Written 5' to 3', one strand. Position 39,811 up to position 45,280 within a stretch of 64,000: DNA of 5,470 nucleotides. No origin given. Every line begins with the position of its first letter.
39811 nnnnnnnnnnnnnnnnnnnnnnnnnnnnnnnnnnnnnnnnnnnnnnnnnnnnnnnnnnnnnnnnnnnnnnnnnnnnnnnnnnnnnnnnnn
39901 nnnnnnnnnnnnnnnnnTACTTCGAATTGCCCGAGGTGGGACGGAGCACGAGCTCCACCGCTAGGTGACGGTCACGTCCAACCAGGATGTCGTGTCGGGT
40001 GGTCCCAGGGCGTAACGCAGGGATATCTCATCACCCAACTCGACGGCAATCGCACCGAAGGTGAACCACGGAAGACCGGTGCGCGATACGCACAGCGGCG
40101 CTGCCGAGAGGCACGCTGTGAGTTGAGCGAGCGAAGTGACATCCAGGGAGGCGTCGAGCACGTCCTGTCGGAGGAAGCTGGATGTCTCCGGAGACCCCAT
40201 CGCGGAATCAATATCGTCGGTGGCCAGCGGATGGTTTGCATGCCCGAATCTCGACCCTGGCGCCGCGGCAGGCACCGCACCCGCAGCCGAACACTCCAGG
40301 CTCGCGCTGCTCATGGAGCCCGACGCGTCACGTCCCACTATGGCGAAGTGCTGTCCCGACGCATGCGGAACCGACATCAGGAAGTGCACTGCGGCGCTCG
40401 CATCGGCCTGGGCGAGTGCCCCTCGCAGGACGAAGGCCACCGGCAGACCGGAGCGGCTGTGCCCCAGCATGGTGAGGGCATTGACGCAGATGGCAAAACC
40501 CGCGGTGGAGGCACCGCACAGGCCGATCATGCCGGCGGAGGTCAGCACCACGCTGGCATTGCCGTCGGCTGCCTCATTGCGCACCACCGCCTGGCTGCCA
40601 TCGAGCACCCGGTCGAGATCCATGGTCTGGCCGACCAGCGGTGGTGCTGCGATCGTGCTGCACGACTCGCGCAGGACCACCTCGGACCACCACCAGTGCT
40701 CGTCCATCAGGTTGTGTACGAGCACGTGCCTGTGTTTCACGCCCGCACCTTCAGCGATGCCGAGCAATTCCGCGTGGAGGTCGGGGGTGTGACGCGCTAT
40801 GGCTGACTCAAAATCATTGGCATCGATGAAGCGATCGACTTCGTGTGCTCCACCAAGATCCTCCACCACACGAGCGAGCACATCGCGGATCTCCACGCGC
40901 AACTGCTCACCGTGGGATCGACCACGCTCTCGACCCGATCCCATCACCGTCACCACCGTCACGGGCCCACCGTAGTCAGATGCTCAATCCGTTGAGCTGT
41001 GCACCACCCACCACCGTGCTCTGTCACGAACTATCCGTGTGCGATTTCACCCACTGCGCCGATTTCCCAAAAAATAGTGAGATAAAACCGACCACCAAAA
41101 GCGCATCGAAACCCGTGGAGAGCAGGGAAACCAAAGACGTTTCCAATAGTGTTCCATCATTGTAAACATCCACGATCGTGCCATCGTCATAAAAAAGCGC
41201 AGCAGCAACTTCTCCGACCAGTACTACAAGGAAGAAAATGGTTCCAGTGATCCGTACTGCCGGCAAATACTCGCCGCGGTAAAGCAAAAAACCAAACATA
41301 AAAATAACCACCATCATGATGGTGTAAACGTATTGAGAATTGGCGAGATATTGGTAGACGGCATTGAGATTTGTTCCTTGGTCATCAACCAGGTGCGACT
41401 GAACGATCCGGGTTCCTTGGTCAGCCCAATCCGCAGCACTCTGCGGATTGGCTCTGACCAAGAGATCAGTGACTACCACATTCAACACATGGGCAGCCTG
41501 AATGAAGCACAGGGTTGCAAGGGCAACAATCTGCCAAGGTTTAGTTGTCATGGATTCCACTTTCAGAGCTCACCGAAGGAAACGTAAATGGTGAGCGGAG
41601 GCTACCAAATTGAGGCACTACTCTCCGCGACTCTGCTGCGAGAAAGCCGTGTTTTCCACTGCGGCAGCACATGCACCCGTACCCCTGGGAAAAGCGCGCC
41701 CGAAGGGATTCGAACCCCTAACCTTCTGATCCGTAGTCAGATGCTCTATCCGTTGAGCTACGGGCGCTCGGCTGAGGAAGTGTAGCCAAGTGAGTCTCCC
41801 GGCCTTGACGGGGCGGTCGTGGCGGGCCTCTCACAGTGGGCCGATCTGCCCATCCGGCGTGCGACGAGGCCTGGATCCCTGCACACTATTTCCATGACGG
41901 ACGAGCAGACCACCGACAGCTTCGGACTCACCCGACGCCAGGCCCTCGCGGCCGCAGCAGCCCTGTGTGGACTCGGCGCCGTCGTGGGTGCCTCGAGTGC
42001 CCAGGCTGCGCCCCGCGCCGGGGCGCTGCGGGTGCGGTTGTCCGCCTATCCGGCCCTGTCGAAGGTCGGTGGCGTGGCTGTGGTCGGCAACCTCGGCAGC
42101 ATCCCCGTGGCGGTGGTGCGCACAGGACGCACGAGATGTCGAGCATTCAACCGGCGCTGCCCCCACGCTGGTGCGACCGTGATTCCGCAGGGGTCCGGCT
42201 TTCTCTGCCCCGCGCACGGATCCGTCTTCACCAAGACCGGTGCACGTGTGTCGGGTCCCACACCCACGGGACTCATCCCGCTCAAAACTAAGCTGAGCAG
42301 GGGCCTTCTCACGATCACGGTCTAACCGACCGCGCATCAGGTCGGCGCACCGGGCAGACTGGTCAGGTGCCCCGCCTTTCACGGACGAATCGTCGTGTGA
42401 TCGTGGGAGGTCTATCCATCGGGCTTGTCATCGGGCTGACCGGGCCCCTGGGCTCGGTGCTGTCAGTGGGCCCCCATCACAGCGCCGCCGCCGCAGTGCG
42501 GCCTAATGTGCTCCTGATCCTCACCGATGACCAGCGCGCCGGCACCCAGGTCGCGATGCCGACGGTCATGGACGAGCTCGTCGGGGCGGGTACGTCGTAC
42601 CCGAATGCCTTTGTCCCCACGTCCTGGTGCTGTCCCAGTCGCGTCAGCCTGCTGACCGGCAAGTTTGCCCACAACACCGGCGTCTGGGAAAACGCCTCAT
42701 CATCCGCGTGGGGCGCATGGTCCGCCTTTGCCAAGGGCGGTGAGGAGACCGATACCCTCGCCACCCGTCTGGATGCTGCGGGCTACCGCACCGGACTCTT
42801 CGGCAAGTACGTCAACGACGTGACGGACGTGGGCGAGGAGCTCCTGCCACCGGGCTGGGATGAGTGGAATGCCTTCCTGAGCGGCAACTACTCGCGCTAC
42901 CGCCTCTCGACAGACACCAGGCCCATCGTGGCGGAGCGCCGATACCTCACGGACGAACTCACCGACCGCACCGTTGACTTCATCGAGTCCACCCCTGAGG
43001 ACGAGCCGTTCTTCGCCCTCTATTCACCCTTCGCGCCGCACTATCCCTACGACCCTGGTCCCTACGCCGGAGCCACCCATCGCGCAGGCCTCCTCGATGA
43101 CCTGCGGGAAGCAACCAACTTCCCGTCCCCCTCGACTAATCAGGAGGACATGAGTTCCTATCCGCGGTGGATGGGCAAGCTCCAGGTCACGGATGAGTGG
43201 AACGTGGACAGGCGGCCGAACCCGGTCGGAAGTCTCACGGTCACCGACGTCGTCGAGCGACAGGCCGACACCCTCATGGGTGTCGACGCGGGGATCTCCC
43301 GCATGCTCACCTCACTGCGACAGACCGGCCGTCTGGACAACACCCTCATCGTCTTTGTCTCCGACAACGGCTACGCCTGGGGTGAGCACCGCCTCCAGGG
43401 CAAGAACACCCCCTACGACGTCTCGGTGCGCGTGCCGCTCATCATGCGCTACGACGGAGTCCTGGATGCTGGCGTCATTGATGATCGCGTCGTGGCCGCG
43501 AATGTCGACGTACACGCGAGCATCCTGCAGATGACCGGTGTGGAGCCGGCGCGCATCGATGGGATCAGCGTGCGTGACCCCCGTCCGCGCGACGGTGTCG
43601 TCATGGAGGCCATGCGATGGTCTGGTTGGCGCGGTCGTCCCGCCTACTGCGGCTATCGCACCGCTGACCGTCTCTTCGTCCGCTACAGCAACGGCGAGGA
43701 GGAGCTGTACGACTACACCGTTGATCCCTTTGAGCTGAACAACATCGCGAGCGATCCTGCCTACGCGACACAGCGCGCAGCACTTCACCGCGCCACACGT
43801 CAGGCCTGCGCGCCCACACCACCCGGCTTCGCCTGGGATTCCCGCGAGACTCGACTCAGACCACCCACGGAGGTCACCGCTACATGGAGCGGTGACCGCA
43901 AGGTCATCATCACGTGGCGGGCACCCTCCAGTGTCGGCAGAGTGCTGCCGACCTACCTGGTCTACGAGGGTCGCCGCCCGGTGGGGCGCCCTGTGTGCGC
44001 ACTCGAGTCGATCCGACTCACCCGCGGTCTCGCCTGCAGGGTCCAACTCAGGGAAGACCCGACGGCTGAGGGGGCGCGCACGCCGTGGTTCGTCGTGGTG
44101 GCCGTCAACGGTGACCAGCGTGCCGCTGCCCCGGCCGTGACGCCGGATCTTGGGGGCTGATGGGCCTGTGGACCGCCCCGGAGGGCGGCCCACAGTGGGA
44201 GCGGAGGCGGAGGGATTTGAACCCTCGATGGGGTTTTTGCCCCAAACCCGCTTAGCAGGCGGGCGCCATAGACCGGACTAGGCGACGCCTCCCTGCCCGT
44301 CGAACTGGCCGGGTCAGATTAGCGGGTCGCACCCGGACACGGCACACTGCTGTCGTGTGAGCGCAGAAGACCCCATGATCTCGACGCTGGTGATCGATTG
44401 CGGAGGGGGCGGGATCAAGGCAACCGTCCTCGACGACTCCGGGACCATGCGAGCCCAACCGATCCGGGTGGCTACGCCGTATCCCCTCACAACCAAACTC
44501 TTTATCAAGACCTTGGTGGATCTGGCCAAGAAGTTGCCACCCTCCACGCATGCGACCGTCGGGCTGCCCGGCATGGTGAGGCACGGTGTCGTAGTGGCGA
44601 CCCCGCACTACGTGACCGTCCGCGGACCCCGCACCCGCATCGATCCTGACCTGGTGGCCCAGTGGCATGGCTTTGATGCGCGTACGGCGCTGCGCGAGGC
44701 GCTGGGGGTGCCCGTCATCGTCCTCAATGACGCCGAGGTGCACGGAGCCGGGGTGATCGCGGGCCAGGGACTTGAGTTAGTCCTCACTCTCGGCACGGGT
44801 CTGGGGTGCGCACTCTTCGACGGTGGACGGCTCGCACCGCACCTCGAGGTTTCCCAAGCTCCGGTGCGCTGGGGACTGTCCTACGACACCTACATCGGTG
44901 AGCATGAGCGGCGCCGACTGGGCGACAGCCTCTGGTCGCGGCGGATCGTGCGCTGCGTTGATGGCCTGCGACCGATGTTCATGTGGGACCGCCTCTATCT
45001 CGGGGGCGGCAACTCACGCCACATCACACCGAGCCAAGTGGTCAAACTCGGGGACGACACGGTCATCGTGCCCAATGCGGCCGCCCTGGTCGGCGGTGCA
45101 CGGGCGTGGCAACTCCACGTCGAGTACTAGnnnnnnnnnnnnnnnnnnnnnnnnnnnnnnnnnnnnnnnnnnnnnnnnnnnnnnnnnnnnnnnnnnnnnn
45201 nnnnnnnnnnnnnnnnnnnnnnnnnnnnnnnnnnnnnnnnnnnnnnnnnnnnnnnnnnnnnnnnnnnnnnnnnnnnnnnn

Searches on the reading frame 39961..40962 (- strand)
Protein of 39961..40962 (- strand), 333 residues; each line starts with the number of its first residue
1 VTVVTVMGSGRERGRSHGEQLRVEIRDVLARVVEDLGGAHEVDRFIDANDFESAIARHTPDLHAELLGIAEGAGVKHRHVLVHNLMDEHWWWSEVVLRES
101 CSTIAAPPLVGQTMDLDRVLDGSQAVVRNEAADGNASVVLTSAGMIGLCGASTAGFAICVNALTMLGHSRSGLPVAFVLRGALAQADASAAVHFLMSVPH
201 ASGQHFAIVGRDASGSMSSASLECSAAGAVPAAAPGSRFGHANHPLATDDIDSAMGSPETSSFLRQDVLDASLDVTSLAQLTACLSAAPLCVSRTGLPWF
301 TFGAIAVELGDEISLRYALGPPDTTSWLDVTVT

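Call 21: search_protein_families(library=pfam, proteins=[window:39961-40962:-], max_evalue=0.01)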
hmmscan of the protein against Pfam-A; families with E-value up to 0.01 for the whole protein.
window:39961-40962:- (333 aa): 1 family
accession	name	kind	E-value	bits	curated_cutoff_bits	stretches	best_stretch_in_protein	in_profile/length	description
PF03417.21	AAT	-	2.9e-07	30.8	23.2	1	112-265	11-163/225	Acyl-coenzyme A:6-aminopenicillanic acid acyl-transferase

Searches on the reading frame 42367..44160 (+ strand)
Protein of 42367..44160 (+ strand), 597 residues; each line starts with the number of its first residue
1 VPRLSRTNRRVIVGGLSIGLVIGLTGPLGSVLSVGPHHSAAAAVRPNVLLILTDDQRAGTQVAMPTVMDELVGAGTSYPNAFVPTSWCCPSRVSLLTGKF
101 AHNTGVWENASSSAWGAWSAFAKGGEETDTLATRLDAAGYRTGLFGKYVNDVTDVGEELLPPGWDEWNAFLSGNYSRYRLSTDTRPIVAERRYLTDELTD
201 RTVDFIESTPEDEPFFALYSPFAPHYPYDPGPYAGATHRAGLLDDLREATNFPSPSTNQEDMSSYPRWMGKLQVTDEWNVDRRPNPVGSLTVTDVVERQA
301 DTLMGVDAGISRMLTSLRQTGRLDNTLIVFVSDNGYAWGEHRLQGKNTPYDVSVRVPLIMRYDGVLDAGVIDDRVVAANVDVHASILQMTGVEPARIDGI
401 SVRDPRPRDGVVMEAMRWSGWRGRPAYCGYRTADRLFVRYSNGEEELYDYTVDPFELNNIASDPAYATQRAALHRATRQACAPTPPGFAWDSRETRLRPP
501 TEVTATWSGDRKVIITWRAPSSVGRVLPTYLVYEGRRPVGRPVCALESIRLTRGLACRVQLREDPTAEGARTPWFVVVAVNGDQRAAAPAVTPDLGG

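Call 21: search_protein_families(library=pfam, proteins=[window:42367-44160:+], max_evalue=0.01)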
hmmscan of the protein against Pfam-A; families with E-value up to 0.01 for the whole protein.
window:42367-44160:+ (597 aa): 5 families
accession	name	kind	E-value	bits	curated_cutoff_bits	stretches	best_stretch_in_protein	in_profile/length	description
PF00884.28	Sulfatase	-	9.2e-39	134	25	1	46-392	1-301/301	Sulfatase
PF16347.10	SGSH_C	-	1.5e-12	48.4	29.3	1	339-476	1-147/154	N-sulphoglucosamine sulphohydrolase, C-terminal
PF01663.27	Phosphodiest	-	0.00034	20.8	23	0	300-337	185-222/342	Type I phosphodiesterase / nucleotide pyrophosphatase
PF02995.22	DUF229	-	0.0023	17.1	25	1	294-342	301-349/496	Protein of unknown function (DUF229)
PF07394.17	DUF1501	-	0.0024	17.5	27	1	297-334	262-299/390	Protein of unknown function (DUF1501)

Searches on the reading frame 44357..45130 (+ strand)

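Call 21: search_protein_families(library=pfam, proteins=[window:44357-45130:+], max_evalue=0.01)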
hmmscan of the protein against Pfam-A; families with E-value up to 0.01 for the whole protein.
window:44357-45130:+ (257 aa): 1 family
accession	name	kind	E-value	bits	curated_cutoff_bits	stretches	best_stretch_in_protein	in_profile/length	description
PF00480.26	ROK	-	2.2e-08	34.4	22.9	1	12-159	3-144/294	ROK family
